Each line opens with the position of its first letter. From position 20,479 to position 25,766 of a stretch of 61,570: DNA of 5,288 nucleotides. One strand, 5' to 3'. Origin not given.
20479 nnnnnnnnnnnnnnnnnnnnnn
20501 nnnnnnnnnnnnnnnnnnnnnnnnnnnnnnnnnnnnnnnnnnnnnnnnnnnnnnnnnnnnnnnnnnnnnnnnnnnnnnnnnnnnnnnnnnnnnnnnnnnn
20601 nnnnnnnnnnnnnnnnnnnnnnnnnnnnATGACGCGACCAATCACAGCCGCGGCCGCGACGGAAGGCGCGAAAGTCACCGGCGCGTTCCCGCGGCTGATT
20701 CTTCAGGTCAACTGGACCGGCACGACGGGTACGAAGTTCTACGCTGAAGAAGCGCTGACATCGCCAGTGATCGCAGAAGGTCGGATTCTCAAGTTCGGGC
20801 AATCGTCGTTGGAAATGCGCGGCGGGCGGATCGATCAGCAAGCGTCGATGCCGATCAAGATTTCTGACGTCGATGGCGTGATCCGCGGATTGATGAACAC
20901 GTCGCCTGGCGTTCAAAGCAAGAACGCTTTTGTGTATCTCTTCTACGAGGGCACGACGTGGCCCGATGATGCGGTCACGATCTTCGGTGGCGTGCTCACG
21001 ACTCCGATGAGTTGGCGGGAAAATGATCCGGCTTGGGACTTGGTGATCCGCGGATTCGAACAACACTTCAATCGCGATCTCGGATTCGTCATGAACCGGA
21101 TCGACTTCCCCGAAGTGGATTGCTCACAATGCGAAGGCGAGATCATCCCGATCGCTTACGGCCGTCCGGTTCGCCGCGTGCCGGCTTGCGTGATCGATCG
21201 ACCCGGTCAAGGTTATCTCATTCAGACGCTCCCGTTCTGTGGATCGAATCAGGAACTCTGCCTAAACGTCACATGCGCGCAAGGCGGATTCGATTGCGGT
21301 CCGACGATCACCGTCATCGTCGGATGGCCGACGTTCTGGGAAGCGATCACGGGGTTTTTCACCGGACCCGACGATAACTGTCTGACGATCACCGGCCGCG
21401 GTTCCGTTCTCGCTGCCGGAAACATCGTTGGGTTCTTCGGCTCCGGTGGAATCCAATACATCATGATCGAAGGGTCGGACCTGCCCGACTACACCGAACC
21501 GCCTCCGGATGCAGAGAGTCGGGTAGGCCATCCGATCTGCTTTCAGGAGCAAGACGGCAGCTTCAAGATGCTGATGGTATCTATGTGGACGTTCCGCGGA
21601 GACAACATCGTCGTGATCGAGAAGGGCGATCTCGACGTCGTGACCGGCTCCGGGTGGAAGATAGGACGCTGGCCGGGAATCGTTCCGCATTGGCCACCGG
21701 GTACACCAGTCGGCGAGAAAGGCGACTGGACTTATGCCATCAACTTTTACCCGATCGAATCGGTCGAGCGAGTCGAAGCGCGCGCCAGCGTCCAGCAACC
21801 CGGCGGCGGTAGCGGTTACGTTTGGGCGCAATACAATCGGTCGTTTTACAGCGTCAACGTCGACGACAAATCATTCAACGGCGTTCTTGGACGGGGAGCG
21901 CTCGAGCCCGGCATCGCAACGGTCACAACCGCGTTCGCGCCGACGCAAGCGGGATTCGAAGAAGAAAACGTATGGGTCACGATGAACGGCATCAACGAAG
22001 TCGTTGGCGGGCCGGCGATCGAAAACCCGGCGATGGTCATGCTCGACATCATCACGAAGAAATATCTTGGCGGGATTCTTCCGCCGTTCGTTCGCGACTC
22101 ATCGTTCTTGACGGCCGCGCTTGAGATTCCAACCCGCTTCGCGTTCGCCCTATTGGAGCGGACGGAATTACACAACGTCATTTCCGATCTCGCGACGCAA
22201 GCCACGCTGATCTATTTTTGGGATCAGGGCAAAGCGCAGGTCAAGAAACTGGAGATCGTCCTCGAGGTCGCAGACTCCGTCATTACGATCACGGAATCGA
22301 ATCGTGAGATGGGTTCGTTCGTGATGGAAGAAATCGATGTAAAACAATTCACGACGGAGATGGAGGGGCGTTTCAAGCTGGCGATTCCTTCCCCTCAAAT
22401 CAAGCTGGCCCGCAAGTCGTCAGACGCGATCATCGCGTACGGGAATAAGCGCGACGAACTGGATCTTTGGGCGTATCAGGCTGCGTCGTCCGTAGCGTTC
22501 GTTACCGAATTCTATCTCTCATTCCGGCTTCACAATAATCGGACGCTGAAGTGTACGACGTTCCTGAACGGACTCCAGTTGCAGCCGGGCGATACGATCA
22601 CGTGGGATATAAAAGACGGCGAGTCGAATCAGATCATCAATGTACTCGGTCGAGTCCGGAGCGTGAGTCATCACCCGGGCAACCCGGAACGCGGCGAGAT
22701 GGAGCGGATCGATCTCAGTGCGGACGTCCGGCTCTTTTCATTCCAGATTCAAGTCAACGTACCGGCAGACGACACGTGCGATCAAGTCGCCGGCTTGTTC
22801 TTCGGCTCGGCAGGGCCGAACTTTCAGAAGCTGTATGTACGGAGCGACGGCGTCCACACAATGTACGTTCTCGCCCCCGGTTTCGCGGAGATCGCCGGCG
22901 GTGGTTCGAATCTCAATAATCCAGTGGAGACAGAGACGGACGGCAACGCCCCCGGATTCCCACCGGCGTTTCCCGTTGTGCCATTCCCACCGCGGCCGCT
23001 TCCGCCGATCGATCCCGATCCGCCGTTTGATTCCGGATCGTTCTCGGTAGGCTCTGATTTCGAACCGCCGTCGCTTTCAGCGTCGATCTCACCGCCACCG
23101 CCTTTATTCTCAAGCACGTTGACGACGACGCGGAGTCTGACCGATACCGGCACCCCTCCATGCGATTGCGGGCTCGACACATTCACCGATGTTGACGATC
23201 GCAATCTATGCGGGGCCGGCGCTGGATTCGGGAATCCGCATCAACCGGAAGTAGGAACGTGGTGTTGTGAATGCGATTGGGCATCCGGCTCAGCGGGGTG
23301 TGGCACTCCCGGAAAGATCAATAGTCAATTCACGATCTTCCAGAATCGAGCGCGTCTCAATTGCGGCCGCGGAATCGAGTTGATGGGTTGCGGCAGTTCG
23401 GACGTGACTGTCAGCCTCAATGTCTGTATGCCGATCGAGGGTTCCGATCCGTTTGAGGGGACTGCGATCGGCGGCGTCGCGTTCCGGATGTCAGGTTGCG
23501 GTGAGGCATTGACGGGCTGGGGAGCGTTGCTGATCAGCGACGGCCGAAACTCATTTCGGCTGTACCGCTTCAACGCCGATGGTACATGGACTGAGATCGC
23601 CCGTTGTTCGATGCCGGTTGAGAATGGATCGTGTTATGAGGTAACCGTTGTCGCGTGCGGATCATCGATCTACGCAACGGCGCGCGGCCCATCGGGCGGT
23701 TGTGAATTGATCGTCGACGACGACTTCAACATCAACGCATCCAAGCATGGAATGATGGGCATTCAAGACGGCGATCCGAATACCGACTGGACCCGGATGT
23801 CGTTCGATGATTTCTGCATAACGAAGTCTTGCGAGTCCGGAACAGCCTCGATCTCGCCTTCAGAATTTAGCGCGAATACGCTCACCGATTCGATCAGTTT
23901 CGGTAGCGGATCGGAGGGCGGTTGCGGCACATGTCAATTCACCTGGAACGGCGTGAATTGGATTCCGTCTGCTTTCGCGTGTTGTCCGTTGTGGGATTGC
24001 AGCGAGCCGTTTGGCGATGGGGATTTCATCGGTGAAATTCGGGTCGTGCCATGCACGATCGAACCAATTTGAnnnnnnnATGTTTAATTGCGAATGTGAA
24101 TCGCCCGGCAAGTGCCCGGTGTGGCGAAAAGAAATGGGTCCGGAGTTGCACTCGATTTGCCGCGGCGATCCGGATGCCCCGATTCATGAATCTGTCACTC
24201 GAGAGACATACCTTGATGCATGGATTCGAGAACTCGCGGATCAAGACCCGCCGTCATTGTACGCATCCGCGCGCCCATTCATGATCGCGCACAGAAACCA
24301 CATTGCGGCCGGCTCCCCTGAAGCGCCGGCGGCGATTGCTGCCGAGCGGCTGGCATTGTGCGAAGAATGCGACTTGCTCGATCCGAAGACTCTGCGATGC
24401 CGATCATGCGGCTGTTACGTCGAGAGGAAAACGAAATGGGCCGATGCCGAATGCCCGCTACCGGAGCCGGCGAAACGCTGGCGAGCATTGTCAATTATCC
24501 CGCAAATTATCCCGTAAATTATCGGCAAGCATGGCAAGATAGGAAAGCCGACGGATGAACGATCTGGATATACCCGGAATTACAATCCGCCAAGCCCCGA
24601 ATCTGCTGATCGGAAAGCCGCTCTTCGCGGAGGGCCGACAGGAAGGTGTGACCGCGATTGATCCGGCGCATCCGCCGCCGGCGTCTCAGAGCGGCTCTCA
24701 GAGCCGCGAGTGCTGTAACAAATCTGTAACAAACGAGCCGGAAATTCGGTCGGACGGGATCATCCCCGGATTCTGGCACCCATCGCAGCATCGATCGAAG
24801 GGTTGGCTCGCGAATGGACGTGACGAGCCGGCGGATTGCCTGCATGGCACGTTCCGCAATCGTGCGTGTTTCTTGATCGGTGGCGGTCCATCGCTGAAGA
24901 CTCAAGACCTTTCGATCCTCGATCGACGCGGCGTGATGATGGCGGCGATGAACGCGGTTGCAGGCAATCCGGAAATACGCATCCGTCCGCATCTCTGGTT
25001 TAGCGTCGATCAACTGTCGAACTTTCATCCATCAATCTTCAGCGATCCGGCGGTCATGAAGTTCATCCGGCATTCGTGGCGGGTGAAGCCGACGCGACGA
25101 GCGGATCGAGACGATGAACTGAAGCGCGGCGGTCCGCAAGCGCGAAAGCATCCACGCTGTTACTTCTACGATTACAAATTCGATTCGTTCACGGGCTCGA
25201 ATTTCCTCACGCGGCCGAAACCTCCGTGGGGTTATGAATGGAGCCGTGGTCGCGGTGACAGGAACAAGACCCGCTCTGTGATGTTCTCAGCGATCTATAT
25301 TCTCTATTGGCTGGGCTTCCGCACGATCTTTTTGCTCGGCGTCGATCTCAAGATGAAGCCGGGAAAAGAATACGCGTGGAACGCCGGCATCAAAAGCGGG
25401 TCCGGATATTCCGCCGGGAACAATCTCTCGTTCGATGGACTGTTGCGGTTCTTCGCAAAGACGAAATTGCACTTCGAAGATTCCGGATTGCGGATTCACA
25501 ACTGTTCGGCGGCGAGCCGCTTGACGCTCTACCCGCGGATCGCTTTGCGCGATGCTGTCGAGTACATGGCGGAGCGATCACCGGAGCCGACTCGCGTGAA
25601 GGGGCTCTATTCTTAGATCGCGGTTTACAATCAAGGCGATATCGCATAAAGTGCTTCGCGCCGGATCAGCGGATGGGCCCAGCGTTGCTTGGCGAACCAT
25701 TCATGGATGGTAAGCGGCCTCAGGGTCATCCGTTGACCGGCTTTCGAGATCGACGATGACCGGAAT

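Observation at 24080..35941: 12-kb carbohydrate synthesis, methylation and sulfation island downstream of the tail genes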

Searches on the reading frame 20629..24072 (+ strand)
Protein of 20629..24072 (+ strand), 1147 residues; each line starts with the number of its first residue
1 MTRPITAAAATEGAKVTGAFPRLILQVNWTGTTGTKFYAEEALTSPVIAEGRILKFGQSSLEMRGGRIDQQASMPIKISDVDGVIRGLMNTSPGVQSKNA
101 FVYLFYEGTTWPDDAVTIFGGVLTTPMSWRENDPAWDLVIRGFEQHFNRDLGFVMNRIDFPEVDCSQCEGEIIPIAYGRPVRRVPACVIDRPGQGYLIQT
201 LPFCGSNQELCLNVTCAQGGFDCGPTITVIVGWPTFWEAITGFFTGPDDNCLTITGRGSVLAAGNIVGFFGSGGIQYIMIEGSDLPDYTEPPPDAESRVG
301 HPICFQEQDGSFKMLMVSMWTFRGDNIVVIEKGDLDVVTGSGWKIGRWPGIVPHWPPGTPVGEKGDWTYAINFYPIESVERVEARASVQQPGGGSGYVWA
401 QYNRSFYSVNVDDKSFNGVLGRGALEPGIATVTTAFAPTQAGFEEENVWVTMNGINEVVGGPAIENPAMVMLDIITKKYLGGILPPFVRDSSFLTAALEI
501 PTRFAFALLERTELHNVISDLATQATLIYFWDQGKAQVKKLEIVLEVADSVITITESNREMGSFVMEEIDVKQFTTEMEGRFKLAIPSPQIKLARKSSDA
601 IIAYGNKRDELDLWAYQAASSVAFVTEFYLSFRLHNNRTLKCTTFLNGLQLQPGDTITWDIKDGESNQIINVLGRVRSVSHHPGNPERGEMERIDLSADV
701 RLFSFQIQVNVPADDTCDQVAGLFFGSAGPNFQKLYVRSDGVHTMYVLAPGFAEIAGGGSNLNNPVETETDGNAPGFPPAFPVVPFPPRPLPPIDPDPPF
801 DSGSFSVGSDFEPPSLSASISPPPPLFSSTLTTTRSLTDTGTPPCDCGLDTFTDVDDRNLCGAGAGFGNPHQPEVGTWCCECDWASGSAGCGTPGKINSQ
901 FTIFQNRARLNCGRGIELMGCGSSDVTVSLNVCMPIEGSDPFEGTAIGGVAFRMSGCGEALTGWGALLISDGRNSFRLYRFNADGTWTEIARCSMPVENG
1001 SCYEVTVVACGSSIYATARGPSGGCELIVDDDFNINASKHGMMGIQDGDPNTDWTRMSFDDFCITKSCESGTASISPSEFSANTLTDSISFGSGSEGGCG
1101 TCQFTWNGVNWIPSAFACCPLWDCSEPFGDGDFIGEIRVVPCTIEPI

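Call 6: search_protein_families(library=pfam, max_evalue=0.1, proteins=[window:20629-24072:+])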
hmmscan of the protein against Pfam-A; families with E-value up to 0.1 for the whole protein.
window:20629-24072:+ (1147 aa): 0 families

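Call 9: search_protein_families(library=phrogs, max_evalue=0.001, proteins=[window:20629-24072:+])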
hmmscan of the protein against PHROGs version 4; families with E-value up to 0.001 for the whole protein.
window:20629-24072:+ (1147 aa): 0 families

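Call 12: find_related_loci(query=window:20629-24072:+, collection=viral_contigs, flank=10000)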
Query window:20629-24072:+ (1147 aa) in viral_contigs; peptide patterns used: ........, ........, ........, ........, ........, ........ (x = any residue, [..] = any of these).
1 stretches matched a pattern, but none encodes a relative of the query by tblastn (E <= 1e-3).

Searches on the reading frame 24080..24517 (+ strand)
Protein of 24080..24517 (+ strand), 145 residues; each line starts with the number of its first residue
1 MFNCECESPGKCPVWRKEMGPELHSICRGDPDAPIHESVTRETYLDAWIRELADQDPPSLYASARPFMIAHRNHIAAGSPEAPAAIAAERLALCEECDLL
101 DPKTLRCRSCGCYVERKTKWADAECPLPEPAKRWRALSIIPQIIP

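Call 72: search_protein_families(library=pfam, max_evalue=0.01, proteins=[window:24080-24517:+])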
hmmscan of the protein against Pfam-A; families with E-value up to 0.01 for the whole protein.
window:24080-24517:+ (145 aa): 1 family
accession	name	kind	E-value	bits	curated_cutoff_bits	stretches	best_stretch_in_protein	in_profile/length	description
PF19668.4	DUF6171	-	1.6e-06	28.8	27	1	84-126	36-76/80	Family of unknown function (DUF6171)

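Call 90: search_protein_families(library=phrogs, max_evalue=0.01, proteins=[window:24080-24517:+])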
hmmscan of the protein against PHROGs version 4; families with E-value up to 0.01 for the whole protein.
window:24080-24517:+ (145 aa): 1 family
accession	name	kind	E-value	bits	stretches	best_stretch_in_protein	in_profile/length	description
phrog_13558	-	unknown function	7.8e-13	49.3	1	81-127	19-65/69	-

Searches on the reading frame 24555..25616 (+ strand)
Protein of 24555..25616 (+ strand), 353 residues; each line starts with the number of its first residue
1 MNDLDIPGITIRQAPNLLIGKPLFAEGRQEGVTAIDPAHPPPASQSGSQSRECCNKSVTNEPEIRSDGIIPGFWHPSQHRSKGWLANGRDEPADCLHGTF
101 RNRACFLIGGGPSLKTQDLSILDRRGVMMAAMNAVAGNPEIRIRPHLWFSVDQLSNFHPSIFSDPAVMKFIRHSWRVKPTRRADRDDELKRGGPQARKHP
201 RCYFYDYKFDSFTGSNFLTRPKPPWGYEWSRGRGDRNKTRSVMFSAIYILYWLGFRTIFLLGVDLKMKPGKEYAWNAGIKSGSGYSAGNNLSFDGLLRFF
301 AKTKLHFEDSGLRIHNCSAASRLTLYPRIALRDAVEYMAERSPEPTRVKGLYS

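Call 5: search_protein_families(library=pfam, max_evalue=0.1, proteins=[window:24555-25616:+])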
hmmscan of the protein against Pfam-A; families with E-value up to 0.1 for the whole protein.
window:24555-25616:+ (353 aa): 1 family
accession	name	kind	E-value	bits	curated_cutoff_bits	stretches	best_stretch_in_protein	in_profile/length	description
PF01973.23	MptE-like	-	1.9e-07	31.4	34.6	2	91-153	13-78/171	6-hydroxymethylpterin diphosphokinase MptE-like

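Call 10: search_protein_families(library=phrogs, max_evalue=0.01, proteins=[window:24555-25616:+])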
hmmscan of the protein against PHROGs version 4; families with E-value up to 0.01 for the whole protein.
window:24555-25616:+ (353 aa): 1 family
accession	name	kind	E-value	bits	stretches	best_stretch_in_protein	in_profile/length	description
phrog_4603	-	other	1e-06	29.4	1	244-337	87-175/178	alpha-2;3-sialyltransferase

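Call 11: search_protein_families(library=ncbifam, max_evalue=0.01, proteins=[window:24555-25616:+])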
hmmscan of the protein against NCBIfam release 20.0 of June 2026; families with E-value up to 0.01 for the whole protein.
window:24555-25616:+ (353 aa): 0 families

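Call 67: search_solved_structures(query=A9, max_evalue=10, show_alignments=2)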
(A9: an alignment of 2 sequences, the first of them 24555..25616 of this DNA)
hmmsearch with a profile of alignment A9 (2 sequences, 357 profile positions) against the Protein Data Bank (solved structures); distinct sequences matched with E-value up to 10: 13.
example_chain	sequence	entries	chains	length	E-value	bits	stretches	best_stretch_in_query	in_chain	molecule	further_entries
2wqq_A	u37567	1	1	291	0.2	13.7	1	207-285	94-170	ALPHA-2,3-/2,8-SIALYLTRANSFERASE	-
9m9w_A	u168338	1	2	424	0.34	13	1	230-324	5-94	Potassium channel subfamily K member 13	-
2drj_A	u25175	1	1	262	0.35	12.9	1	207-285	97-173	Alpha-2,3/8-sialyltransferase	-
1ro8_A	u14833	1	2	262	0.41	12.7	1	207-285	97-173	alpha-2,3/8-sialyltransferase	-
1ro7_A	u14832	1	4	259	0.45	12.6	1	207-285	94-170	alpha-2,3/8-sialyltransferase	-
8sd5_A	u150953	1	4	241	0.45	12.5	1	85-124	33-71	6-hydroxymethyl-7,8-dihydropterin pyrophosphokinase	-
2x61_A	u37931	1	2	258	0.53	12.3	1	207-285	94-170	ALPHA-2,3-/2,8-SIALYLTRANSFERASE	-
2x62_A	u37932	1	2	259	0.59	12.2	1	207-285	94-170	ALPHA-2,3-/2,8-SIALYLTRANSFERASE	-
2x63_A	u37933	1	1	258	0.6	12.1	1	207-285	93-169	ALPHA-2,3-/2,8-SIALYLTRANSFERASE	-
9dwn_A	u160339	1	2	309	0.86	11.6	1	230-322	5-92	Potassium channel subfamily K member 13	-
8sbu_A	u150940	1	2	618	1.1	11.3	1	84-124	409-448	Maltose/maltodextrin-binding periplasmic protein,6-hydroxymethyl-7,8-dihydropterin pyropho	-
6yw5_OO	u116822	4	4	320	1.4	11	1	187-229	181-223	Ribosomal protein S15 | Related to ribosomal protein S15 (Mitochondrial)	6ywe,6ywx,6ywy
9m9m_A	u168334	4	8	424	1.5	10.8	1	230-322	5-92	Potassium channel subfamily K member 13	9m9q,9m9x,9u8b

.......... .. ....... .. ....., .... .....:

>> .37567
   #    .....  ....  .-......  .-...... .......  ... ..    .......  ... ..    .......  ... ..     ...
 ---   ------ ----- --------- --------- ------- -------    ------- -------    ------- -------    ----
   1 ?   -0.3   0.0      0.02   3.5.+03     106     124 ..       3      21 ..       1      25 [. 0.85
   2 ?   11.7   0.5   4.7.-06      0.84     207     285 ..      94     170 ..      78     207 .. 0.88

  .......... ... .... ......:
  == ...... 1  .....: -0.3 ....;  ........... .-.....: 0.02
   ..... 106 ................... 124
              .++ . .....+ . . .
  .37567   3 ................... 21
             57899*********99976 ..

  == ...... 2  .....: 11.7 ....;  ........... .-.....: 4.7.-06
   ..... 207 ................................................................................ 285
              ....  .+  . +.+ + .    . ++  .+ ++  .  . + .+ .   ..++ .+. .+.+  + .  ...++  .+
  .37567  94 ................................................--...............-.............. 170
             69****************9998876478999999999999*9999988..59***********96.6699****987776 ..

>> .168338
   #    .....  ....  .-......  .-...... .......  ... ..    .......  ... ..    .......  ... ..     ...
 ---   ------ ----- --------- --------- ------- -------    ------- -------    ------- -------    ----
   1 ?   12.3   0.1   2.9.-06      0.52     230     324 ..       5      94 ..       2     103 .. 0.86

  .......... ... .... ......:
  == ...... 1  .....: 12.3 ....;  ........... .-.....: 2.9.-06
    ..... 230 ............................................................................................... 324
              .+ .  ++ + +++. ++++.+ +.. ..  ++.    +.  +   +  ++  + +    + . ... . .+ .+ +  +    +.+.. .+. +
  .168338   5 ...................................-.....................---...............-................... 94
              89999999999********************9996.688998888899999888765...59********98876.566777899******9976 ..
